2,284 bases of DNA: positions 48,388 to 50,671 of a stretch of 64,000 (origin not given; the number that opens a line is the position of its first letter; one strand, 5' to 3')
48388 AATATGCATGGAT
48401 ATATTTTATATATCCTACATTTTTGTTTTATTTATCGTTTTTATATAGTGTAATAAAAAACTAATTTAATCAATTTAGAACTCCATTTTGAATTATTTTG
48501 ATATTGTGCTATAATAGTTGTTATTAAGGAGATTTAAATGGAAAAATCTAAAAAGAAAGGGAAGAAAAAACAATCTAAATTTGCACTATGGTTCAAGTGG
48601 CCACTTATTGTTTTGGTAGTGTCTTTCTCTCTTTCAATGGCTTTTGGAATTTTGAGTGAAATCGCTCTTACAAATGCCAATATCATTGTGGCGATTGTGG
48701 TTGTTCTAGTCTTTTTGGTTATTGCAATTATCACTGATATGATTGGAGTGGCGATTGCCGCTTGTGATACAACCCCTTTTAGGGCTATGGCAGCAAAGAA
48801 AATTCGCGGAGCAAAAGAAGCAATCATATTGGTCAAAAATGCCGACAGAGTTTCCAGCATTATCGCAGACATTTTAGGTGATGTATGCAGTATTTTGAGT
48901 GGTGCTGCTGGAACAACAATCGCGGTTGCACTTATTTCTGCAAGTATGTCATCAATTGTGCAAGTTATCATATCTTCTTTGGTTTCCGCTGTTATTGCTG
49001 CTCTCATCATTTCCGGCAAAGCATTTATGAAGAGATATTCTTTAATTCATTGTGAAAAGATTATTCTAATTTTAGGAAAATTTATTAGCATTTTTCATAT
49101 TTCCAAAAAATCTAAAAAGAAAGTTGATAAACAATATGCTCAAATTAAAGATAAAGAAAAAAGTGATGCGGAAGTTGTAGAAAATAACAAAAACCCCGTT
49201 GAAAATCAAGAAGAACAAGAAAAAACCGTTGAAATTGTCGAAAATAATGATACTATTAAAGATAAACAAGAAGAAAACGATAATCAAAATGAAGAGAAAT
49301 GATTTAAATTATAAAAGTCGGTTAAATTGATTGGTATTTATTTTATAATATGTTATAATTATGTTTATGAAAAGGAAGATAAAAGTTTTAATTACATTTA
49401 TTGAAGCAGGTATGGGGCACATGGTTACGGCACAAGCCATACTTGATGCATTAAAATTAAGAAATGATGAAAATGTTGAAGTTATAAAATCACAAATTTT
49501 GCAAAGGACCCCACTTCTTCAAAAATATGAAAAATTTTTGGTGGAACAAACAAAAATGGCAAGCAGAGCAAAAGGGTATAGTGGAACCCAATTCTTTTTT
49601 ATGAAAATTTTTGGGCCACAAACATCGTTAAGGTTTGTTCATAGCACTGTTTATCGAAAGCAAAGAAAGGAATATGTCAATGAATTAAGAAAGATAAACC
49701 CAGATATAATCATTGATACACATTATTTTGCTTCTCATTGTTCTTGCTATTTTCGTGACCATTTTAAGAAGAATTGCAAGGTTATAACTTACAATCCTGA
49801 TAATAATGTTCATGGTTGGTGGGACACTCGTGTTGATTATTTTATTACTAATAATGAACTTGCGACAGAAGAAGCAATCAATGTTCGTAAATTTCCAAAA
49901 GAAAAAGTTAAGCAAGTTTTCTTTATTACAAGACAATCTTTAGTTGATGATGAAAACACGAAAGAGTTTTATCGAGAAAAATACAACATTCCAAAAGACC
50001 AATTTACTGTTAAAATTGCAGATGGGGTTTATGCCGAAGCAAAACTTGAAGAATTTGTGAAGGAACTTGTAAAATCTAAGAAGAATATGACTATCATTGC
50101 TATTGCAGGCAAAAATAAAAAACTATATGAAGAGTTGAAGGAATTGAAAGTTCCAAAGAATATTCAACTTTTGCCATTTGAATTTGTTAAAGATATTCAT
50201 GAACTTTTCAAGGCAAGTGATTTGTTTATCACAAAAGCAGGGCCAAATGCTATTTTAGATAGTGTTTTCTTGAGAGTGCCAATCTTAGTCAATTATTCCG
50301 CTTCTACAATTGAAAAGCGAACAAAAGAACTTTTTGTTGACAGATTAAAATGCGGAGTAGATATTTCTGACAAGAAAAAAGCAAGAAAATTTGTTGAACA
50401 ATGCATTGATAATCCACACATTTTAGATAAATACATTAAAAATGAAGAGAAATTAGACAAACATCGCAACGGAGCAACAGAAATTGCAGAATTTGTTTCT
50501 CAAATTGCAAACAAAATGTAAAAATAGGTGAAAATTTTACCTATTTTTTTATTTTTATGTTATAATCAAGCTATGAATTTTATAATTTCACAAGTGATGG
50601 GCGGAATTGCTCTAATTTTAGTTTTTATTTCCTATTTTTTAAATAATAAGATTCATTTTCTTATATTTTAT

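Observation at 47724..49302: Orphan ~550-nt structured RNA with its own promoter, end-closing helix and terminator, followed by a 4-TM DUF21-like membrane protein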

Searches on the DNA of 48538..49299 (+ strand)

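Call 19: search_rna_families(sources=[L017, L042, L056, L068, L070, L077, L078, L001, L005, L011, L013, L069, L065], threshold=gathering)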
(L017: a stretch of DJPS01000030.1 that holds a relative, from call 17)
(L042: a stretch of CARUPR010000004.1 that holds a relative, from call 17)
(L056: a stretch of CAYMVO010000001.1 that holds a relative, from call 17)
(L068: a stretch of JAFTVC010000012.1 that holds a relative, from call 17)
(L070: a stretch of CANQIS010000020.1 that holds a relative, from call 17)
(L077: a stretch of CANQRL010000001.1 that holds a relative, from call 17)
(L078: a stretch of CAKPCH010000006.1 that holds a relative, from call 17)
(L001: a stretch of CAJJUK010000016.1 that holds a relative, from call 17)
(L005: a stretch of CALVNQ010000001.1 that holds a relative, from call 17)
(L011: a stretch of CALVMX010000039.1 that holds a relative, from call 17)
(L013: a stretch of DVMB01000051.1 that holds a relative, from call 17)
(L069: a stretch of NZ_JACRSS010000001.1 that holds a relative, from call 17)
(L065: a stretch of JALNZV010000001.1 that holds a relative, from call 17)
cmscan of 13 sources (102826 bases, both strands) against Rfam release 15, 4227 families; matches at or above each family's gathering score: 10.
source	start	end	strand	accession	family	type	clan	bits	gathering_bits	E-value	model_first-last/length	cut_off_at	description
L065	3300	3899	+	RF01071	OLE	Gene;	-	484.6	50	6.2e-139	1-616/616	no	Ornate Large Extremophilic RNA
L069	3343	3957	+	RF01071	OLE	Gene;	-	469.5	50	1.9e-134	1-616/616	no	Ornate Large Extremophilic RNA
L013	3175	3750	+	RF01071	OLE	Gene;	-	389.3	50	1.2e-110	1-616/616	no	Ornate Large Extremophilic RNA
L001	3330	3908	+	RF01071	OLE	Gene;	-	386.9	50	6.4e-110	1-616/616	no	Ornate Large Extremophilic RNA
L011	3159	3735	+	RF01071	OLE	Gene;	-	358.2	50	2.1e-101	1-616/616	no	Ornate Large Extremophilic RNA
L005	3375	3952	+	RF01071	OLE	Gene;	-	356.8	50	5.2e-101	1-616/616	no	Ornate Large Extremophilic RNA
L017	3476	3549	+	RF00005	tRNA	Gene; tRNA;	CL00001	67.7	29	2.1e-12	1-71/71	no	tRNA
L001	2257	2328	+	RF00005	tRNA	Gene; tRNA;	CL00001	65.5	29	8.7e-12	1-71/71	no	tRNA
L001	4781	4853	-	RF00005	tRNA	Gene; tRNA;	CL00001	64.1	29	2.2e-11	1-71/71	no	tRNA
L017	3558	3629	+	RF00005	tRNA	Gene; tRNA;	CL00001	55.8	29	4.1e-09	1-71/71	no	tRNA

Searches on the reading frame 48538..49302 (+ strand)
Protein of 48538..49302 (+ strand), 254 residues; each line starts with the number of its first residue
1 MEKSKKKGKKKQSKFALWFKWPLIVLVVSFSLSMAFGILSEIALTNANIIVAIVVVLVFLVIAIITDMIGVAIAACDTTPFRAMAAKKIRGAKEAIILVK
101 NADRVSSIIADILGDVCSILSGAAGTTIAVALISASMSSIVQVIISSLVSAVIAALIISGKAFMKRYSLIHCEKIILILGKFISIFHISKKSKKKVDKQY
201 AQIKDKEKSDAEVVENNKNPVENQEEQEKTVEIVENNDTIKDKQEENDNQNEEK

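Call 6: search_protein_families(library=pfam, proteins=[window:48538-49302:+], max_evalue=0.01)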
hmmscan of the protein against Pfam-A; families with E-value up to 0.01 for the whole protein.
window:48538-49302:+ (254 aa): 0 families

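Call 7: search_protein_families(library=ncbifam, proteins=[window:48538-49302:+], max_evalue=0.01)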
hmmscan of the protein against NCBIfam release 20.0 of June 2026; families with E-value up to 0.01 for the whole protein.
window:48538-49302:+ (254 aa): 1 family
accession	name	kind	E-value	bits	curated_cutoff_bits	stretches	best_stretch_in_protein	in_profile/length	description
NF005236.0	PRK06742.1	equivalog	0.0025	17.3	312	1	169-241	14-86/225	flagellar motor protein MotS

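Call 14: find_homologous_proteins(query=window:48538-49299:+, max_evalue=0.001)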
Query window:48538-49299:+ (254 aa): 460 proteins with E <= 0.001 among 4720 candidates; the best 120 are listed.
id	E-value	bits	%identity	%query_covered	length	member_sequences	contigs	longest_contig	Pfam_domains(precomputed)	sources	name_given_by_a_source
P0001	5.4e-143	492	97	100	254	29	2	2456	-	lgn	-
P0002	5.8e-102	358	90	74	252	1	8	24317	-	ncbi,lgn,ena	-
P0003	7.0e-102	358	90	74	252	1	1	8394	-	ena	-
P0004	7.4e-102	358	75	94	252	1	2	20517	-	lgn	-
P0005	7.6e-102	358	75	94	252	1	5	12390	-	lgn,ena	-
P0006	7.7e-102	358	75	94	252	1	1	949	-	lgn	-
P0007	7.8e-102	358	75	94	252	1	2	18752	-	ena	-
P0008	8.3e-102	358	72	94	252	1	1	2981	-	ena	-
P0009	8.5e-102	358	90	74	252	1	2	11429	-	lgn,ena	-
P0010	9.9e-102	358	76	94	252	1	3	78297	-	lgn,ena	-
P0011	1.0e-101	357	75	94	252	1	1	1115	-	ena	-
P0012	1.2e-101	357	76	94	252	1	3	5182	-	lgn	-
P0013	1.4e-101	357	72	94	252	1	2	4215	-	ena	-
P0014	2.8e-101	356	74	92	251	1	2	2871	-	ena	-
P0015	5.1e-101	355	73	99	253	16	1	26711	-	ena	-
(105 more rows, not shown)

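Call 17: find_related_loci(query=A1, collection=genome_contigs, flank=4000)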
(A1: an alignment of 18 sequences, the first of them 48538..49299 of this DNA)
Query A1 (254 aa) in genome_contigs; peptide patterns used: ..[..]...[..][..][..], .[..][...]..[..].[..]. (x = any residue, [..] = any of these).
599 stretches matched a pattern (row limit reached: there are more); 506 encode a relative of the query (tblastn E <= 1e-3); the best 80 are kept; 80 distinct loci.
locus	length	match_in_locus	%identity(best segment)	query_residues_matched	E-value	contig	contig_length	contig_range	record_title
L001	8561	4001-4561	72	4-190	2e-75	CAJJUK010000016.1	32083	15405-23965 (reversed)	MAG TPA_asm: uncultured Catabacter sp. isolate ERR321597-bin.24 genome assembly, contig: NODE_1062_length_32083_cov_10.2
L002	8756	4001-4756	56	1-253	4e-73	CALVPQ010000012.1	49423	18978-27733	MAG: uncultured Clostridia bacterium isolate BRZ_CF__bin29 genome assembly, contig: BRZ_CF__NODE_853_length_49423_cov_14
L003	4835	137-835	53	18-254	2e-72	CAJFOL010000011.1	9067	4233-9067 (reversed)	uncultured Clostridia bacterium isolate Coassembly_mag_441 genome assembly, contig: MAGpy_11413_min2k_bin_441_fak87_1787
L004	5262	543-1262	53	5-250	4e-72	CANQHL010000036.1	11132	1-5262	MAG: uncultured Clostridia bacterium isolate Lapin-030__bin48 genome assembly, contig: Lapin-030__NODE_7777_length_11132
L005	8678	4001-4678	58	2-227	3e-71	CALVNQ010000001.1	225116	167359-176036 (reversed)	MAG: uncultured Clostridia bacterium isolate BRZ_BV__bin76 genome assembly, contig: BRZ_BV__NODE_51_length_225116_cov_11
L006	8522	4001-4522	61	15-188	6e-71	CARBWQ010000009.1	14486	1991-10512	MAG TPA_asm: uncultured Eubacteriales bacterium isolate MGBC121240 genome assembly, contig: MGBC121240.9, whole genome s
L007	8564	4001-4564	67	1-188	9e-70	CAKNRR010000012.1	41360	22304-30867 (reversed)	MAG TPA_asm: uncultured Clostridia bacterium isolate ERR3414588_bin.31_metaWRAP_v1.1_MAG genome assembly, contig: NODE_1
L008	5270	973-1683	57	18-253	1e-68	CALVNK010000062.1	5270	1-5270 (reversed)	MAG: uncultured Clostridia bacterium isolate BRZ_B__bin17 genome assembly, contig: BRZ_B__NODE_20627_length_5270_cov_4.9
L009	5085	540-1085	63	6-187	5e-68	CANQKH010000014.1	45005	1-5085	MAG: uncultured Clostridia bacterium isolate Lapin-030__bin96 genome assembly, contig: Lapin-030__NODE_1190_length_45005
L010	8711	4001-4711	50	15-253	8e-67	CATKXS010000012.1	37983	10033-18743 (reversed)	MAG TPA_asm: uncultured Clostridia bacterium isolate MGG03635_1680015435 genome assembly, contig: ERR2844015_3701, whole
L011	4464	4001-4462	84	1-154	1e-66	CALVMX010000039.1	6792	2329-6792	MAG: uncultured Clostridia bacterium isolate BRZ_EA__bin76 genome assembly, contig: BRZ_EA__NODE_13089_length_6792_cov_5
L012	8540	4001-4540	57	15-194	1e-66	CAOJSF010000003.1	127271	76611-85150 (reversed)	MAG TPA_asm: uncultured Clostridia bacterium isolate SRR15604559_bin.67_metawrap_v1.3_MAG genome assembly, contig: NODE.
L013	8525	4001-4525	71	15-189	7e-65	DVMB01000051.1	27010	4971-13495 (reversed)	MAG TPA_asm: Candidatus Onthoplasma faecigallinarum isolate 5992 CHK70__C363606_L27010_ERR2241760, whole genome shotgun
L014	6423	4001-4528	72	13-188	2e-63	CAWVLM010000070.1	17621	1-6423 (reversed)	MAG: Clostridia bacterium isolate metabat2_coassembly_bwa.753 MAG genome assembly, contig: k87_5875319, whole genome sho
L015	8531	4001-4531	60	11-187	1e-62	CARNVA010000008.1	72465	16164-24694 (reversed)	MAG TPA_asm: uncultured Eubacteriales bacterium isolate MGBC144555 genome assembly, contig: MGBC144555.8, whole genome s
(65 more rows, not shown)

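Call 37: predict_structure(alignment_id=A3)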
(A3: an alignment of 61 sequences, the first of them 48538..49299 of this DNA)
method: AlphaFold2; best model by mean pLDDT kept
length: 254 residues; sequences in the alignment: 61
mean_pLDDT: 68.2   pTM: 0.55
mean pLDDT of the five models: 68.2, 60.7, 57.3, 56.8, 55.5
residues with pLDDT >= 90: 2; 70-90: 159; 50-70: 43; < 50: 50
segments of 3 or more residues with pLDDT < 50: 1-5, 214-254
pLDDT, mean of each block of 10 residues (from residue 1): 47 56 75 77 71 83 86 84 81 83 82 83 78 73 86 87 81 83 67 63 67 42 27 27 30 33
secondary structure, 60 per line:
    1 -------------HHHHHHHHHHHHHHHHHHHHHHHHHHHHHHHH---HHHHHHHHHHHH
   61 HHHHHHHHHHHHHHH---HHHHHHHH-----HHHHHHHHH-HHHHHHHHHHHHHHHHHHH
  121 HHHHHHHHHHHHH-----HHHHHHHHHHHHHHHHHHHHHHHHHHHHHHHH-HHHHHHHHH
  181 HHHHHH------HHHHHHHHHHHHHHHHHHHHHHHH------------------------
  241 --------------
elements in order: H14-45 H49-75 H79-86 H92-100 H102-133 H139-170 H172-186 H193-216

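Call 39: search_protein_families(library=pfam, proteins=[window:48538-49299:+], max_evalue=10)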
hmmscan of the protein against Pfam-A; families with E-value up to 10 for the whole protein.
window:48538-49299:+ (254 aa): 7 families
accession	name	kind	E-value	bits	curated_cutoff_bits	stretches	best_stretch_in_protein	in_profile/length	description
PF22251.1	PFF1_TM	-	0.016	15.2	32.3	1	163-251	94-183/300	Vacuolar membrane protease, transmembrane domain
PF01595.25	CNNM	-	0.094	12.8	28.4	1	57-187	4-128/181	Cyclin M transmembrane N-terminal domain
PF08840.17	BAAT_C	-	0.12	12.8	20.9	1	129-211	23-105/210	BAAT / Acyl-CoA thioester hydrolase C terminal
PF06398.17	Pex24p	-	0.17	11.3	26.8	1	131-237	151-255/358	Integral peroxisomal membrane peroxin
PF15129.11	ALKL1_2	-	1.7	9.4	27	1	181-243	8-70/124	ALK and LTK ligand 1/2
PF05656.20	DUF805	-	2.5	9.1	25.7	1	7-66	5-62/111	Protein of unknown function (DUF805)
PF24400.1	DUF7544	-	8.8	5.9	27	1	25-75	209-259/302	Family of unknown function (DUF7544)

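Call 40: fold_search(model_id=the predicted structure, library=pdb)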
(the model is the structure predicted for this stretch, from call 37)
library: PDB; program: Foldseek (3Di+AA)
matches with E <= 10: 80; with E <= 0.001: 0
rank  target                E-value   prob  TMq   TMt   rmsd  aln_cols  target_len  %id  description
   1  7m1t_B                8.2e-03  1.00  0.37  0.31   7.2       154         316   15  Crystal structure of an archaeal CNNM, MtCorB, with C-terminal deletion in complex with Mg2+-ATP (released 2021-06-16)
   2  7m1t_A                1.5e-02  1.00  0.44  0.35   3.1       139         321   19  Crystal structure of an archaeal CNNM, MtCorB, with C-terminal deletion in complex with Mg2+-ATP (released 2021-06-16)
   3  7m1u_A                6.0e-02  1.00  0.44  0.37   7.1       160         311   17  Crystal structure of an archaeal CNNM, MtCorB, R235L mutant with C-terminal deletion (released 2021-06-16)
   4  7m1u_B                1.1e-01  1.00  0.38  0.33  11.8       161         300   17  Crystal structure of an archaeal CNNM, MtCorB, R235L mutant with C-terminal deletion (released 2021-06-16)
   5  7cff                  5.8e-01  0.97  0.37  0.58   5.9       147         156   15  Structure of the thermostabilized transmembrane domain of the bacterial CNNM/CorC family Mg2+ transporter in complex wit (released 2021-02-24)
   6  7cfg                  5.8e-01  0.97  0.37  0.58   6.0       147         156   16  Structure of the transmembrane domain of the bacterial CNNM/CorC family Mg2+ transporter in complex with Mg2+ (released 2021-02-24)
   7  8tso_A                1.5e+00  0.10  0.16  0.10  14.8       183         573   16  KDL bound, nucleotide-free MsbA in open, outward-facing conformation (released 2024-06-19)
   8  8sx8                  2.8e+00  0.04  0.13  0.05  16.9       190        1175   17  Bovine multidrug resistance protein 4 (MRP4) bound to prostaglandin E1 in MSP lipid nanodisc (released 2024-01-17)
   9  6j20                  3.1e+00  0.08  0.17  0.12  23.0       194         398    9  Crystal structure of the human NK1 substance P receptor (released 2019-03-06)
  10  1qu7_B                3.3e+00  0.08  0.20  0.22  44.9       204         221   11  FOUR HELICAL-BUNDLE STRUCTURE OF THE CYTOPLASMIC DOMAIN OF A SERINE CHEMOTAXIS RECEPTOR (released 2000-07-12)
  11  7uni_A                3.6e+00  0.05  0.14  0.14  22.5       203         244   16  De novo designed chlorophyll dimer protein with Zn pheophorbide a methyl ester, SP2-ZnPPaM (released 2023-04-19)
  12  9plo_R                3.6e+00  0.03  0.11  0.11  23.9       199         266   12  Structure of alpha2a adrenergic receptor in complex with Go heterotrimer, scFv16, and N-(5-methylnaphthalen-1-yl)pyrid (released 2025-07-30)
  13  7ymh_A                4.2e+00  0.06  0.17  0.16  22.1       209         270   12  Cryo-EM structure of Nb29-alpha1AAR-miniGsq complex bound to noradrenaline (released 2023-07-05)
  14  7cz9_A                4.4e+00  0.04  0.15  0.05  19.0       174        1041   16  Crystal structure of multidrug efflux transporter OqxB from Klebsiella pneumoniae (released 2021-09-22)
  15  7unh_A                4.8e+00  0.04  0.16  0.16  22.4       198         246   12  De novo designed chlorophyll dimer protein in apo state, SP2 (released 2023-04-19)
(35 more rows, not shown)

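Call 45: find_encoding_contigs(protein=window:48538-49299:+, flank=1500, max_places=4)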
Protein window:48538-49299:+ (254 aa): 22 contigs read that carry it; 4 places shown.
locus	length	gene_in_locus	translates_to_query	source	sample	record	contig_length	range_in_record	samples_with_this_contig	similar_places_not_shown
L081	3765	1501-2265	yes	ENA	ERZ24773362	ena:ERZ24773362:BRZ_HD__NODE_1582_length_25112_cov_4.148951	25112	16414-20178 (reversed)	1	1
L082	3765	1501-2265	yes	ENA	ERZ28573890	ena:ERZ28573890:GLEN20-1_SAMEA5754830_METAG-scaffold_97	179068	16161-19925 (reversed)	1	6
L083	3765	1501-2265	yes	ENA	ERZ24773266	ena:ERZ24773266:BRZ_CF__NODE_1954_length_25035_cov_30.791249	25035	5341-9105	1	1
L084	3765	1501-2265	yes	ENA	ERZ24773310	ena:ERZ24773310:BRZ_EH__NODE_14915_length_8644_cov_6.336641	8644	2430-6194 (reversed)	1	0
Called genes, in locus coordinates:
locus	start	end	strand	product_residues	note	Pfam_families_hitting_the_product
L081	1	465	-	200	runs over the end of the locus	PF01613:Flavin_Reduct, PF21349:RUBY_RBDX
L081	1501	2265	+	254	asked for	-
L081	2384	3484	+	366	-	PF06925:MGDG_synth (weak), PF00534:Glycos_transf_1 (weak), PF04101:Glyco_tran_28_C (weak)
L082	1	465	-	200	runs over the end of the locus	PF01613:Flavin_Reduct, PF21349:RUBY_RBDX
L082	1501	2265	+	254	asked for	-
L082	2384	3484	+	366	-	PF06925:MGDG_synth (weak), PF00534:Glycos_transf_1 (weak), PF04101:Glyco_tran_28_C (weak)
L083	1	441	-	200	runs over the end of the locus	PF01613:Flavin_Reduct, PF21349:RUBY_RBDX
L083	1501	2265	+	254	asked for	-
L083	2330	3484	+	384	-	PF06925:MGDG_synth (weak), PF00534:Glycos_transf_1 (faint), PF04101:Glyco_tran_28_C (weak)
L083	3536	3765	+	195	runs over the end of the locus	PF10688:Imp-YgjV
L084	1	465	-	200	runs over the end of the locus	PF01613:Flavin_Reduct, PF21349:RUBY_RBDX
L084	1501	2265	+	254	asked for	-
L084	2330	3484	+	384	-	PF06925:MGDG_synth (weak), PF00534:Glycos_transf_1 (faint), PF04101:Glyco_tran_28_C (weak)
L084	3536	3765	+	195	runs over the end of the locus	PF10688:Imp-YgjV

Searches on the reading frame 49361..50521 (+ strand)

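Call 6: search_protein_families(library=pfam, proteins=[window:49361-50521:+], max_evalue=0.01)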
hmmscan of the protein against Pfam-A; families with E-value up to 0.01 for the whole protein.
window:49361-50521:+ (386 aa): 6 families
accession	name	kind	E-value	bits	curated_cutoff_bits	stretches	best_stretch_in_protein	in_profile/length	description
PF04101.22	Glyco_tran_28_C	-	2.8e-07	31.2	22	1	234-310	19-96/166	Glycosyltransferase family 28 C-terminal domain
PF06925.17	MGDG_synth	-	6.8e-07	30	25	1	20-183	1-162/169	Monogalactosyldiacylglycerol (MGDG) synthase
PF00534.26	Glycos_transf_1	-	1.5e-05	25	26.4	1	201-306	2-117/172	Glycosyl transferases group 1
PF13528.12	Glyco_trans_1_3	-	0.0025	17.5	25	0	14-345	8-318/322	Glycosyl transferase family 1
PF13692.12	Glyco_trans_1_4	-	0.0053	17.5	27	1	230-311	22-106/142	Glycosyl transferases group 1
PF19892.4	DUF6365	-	0.0058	16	32.5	0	229-323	204-295/404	Family of unknown function (DUF6365)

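Call 7: search_protein_families(library=ncbifam, proteins=[window:49361-50521:+], max_evalue=0.01)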
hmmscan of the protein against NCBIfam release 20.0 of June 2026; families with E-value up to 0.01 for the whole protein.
window:49361-50521:+ (386 aa): 7 families
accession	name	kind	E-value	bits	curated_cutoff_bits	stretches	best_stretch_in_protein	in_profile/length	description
NF010135.0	PRK13609.1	equivalog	4.4e-21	75.3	500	1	3-377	1-363/388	diglucosyl diacylglycerol synthase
NF010134.0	PRK13608.1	equivalog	8.8e-14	51.3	557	1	5-364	4-351/391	diglucosyl diacylglycerol synthase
TIGR00661.1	MJ1255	subfamily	5.7e-07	29.1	195.9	1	8-353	1-313/321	MJ1255/VC2487 family glycosyltransferase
TIGR01133.1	murG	equivalog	3e-06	26.5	250.25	1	207-349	176-321/353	undecaprenyldiphospho-muramoylpentapeptide beta-N-acetylglucosaminyltransferase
NF009102.0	PRK12446.1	equivalog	3.1e-06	26.4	339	1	107-311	85-278/352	undecaprenyldiphospho-muramoylpentapeptide beta-N-acetylglucosaminyltransferase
TIGR03590.1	PseG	equivalog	6.6e-05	22.6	153.55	1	17-312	14-268/280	UDP-2,4-diacetamido-2,4,6-trideoxy-beta-L-altropyranose hydrolase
NF041548.1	PssE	equivalog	0.00054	19.9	120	1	265-324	40-97/146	PssE/Cps14G family polysaccharide biosynthesis glycosyltransferase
